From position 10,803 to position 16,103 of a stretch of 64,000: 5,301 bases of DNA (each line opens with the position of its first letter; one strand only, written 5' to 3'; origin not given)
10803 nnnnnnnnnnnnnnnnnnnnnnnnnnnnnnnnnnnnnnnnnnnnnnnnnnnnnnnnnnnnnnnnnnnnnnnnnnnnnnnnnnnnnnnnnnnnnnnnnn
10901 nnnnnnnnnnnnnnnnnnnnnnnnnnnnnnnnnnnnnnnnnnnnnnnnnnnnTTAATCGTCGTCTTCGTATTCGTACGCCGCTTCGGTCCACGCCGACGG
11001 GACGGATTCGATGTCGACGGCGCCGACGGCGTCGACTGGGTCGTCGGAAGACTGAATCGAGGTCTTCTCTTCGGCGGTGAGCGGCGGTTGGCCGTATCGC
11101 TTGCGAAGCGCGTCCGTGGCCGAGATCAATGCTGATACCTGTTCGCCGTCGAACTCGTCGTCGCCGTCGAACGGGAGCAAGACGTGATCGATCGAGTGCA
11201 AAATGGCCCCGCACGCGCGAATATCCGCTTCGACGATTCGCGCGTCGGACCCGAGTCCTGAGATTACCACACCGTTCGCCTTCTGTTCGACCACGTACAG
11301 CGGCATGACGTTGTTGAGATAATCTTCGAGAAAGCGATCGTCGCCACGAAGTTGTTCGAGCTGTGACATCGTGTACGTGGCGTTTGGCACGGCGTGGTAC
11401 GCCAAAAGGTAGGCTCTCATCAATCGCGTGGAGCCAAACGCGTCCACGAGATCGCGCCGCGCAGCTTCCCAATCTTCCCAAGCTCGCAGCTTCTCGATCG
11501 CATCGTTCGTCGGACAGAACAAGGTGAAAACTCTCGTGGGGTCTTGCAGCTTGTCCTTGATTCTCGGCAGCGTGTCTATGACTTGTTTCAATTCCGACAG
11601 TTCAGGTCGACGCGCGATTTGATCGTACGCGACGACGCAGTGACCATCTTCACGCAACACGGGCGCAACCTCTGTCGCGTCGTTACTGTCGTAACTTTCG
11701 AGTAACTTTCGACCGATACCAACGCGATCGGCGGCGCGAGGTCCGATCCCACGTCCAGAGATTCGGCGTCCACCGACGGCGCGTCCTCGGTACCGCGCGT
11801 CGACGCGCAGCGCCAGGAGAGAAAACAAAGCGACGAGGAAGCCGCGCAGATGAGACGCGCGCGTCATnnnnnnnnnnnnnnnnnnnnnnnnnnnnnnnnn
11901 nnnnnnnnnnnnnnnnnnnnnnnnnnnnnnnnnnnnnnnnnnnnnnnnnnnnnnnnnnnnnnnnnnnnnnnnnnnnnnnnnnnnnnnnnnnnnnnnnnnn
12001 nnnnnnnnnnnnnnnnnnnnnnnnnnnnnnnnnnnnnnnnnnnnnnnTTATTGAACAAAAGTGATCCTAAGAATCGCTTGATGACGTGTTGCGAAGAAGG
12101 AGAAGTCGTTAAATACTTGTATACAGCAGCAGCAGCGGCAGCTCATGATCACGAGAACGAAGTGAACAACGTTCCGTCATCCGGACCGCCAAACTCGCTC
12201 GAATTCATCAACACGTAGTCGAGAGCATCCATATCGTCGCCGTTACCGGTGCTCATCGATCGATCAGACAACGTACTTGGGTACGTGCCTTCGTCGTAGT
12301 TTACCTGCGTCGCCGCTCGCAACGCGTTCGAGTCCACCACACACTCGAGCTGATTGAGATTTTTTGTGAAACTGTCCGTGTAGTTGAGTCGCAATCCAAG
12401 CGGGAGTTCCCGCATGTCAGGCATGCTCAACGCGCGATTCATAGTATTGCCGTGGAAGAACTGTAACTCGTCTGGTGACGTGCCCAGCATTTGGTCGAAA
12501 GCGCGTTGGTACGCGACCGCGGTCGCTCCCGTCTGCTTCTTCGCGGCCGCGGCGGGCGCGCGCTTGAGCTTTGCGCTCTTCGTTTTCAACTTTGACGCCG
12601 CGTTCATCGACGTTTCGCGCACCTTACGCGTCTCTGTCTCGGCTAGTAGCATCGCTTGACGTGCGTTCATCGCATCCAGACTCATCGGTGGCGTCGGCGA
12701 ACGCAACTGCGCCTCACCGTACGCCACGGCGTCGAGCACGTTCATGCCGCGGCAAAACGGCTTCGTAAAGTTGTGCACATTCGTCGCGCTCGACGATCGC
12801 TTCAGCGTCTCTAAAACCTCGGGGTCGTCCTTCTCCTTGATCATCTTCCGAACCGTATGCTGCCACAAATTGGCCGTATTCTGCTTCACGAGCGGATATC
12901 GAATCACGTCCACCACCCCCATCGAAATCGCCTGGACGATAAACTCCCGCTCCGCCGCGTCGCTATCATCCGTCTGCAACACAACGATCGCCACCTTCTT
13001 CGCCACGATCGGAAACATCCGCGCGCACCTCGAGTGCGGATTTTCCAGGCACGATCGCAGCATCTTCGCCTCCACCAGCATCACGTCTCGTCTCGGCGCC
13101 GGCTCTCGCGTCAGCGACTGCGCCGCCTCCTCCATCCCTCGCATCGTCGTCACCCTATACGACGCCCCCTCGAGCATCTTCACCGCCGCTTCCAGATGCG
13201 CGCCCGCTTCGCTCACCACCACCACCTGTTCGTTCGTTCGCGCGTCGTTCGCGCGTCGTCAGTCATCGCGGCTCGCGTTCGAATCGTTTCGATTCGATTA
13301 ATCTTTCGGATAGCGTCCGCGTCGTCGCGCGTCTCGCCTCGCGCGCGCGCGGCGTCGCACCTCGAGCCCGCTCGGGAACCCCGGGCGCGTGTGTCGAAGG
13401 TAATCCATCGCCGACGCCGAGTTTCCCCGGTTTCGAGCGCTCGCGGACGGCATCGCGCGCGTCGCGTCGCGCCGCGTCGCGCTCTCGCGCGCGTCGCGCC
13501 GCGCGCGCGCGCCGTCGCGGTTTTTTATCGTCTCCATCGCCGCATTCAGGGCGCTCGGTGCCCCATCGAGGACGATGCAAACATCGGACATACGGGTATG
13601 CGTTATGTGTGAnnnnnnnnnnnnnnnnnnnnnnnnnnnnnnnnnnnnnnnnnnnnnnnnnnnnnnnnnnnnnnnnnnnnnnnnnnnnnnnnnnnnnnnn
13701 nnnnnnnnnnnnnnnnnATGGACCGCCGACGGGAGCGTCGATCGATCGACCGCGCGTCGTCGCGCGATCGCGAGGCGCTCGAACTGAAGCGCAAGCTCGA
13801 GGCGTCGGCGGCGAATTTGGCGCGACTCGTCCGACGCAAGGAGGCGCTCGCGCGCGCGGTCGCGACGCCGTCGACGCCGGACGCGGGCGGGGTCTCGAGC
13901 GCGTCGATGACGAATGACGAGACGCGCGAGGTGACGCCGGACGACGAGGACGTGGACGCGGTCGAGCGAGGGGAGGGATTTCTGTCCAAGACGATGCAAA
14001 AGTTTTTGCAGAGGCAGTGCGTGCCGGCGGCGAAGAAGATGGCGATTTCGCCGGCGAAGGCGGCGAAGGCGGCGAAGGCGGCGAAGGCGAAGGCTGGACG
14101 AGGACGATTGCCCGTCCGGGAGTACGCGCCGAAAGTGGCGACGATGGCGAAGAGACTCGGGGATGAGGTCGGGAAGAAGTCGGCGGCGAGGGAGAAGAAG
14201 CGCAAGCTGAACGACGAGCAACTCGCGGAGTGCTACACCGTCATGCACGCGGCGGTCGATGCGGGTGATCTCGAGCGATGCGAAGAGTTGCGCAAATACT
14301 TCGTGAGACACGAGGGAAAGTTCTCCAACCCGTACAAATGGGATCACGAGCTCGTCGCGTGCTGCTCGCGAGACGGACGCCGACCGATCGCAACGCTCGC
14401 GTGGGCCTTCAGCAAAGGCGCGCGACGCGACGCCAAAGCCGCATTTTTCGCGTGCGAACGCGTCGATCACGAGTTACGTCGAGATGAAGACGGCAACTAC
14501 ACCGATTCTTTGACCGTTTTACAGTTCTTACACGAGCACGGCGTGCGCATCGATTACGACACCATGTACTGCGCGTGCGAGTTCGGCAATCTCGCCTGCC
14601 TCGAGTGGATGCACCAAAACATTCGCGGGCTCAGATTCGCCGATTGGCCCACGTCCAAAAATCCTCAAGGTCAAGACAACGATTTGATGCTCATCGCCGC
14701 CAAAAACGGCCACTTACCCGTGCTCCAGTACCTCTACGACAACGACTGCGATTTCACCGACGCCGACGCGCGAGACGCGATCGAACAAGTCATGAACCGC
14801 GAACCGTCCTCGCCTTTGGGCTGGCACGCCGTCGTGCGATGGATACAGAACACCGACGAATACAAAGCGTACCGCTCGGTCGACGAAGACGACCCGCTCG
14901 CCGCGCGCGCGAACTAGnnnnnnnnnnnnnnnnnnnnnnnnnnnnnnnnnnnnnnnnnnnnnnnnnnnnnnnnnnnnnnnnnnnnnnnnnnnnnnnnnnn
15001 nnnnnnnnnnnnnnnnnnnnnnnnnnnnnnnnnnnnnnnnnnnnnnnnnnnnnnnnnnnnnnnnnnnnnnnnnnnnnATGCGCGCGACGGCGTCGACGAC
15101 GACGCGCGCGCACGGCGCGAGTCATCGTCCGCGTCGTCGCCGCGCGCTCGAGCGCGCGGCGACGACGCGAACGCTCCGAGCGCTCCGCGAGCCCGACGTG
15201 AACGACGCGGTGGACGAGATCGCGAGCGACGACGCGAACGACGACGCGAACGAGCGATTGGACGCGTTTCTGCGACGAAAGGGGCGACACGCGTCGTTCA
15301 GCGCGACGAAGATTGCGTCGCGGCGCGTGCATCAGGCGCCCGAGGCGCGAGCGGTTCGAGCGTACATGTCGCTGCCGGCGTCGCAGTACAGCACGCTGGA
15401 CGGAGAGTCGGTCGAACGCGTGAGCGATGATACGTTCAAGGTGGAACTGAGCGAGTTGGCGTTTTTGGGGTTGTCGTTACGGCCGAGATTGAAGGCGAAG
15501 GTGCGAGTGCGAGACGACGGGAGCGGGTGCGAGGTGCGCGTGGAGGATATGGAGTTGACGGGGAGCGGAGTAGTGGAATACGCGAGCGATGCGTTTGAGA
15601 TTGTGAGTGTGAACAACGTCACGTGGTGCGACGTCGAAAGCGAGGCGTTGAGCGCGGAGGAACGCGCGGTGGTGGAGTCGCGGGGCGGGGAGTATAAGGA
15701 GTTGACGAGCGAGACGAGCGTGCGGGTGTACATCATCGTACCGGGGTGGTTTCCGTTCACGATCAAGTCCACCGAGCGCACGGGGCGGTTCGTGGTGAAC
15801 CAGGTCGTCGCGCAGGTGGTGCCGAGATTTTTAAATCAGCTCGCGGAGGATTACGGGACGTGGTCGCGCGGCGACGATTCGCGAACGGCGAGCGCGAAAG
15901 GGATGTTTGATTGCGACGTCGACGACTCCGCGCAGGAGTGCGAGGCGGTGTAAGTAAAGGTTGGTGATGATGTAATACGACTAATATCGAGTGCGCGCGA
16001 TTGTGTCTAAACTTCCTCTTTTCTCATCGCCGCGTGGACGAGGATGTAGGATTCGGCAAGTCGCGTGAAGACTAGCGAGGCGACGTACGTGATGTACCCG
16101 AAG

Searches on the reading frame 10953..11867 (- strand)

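Call 51: search_protein_families(library=pfam, proteins=[window:10953-11867:-], max_evalue=0.001)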
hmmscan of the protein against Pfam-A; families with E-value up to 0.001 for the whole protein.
window:10953-11867:- (304 aa): 1 family
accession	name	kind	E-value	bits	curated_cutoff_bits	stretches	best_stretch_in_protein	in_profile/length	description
PF02469.27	Fasciclin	-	4.7e-14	53.1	22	1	89-232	2-123/123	Fasciclin domain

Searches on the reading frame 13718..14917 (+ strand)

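Call 51: search_protein_families(library=pfam, proteins=[window:13718-14917:+], max_evalue=0.001)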
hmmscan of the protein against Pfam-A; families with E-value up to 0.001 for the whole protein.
window:13718-14917:+ (399 aa): 4 families
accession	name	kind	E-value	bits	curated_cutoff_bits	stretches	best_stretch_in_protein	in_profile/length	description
PF13637.12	Ank_4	-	9.8e-08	32.5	22.7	1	284-339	2-49/50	Ankyrin repeats (many copies)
PF12796.13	Ank_2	-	1.2e-06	29.4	27.3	1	265-349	10-89/90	Ankyrin repeats (3 copies)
PF13606.12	Ank_3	-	4e-05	24.1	22.3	0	322-346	4-28/30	Ankyrin repeat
PF13857.12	Ank_5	-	0.00091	20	27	0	326-345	22-41/56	Ankyrin repeats (many copies)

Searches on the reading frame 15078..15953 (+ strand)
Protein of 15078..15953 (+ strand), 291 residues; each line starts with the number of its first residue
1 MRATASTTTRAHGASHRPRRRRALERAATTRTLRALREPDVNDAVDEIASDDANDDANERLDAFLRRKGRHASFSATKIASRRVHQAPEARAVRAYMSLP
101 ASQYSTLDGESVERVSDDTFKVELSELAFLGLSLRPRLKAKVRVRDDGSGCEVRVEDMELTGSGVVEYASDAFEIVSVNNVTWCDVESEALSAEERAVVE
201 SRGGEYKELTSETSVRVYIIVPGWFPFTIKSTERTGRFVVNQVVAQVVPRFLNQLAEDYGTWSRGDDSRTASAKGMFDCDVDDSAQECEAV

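Call 51: search_protein_families(library=pfam, proteins=[window:15078-15953:+], max_evalue=0.001)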
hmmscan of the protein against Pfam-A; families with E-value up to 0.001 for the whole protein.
window:15078-15953:+ (291 aa): 1 family
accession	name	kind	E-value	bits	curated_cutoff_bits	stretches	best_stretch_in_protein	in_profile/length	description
PF09366.15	DUF1997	-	5.4e-26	92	27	1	93-262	2-152/153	Protein of unknown function (DUF1997)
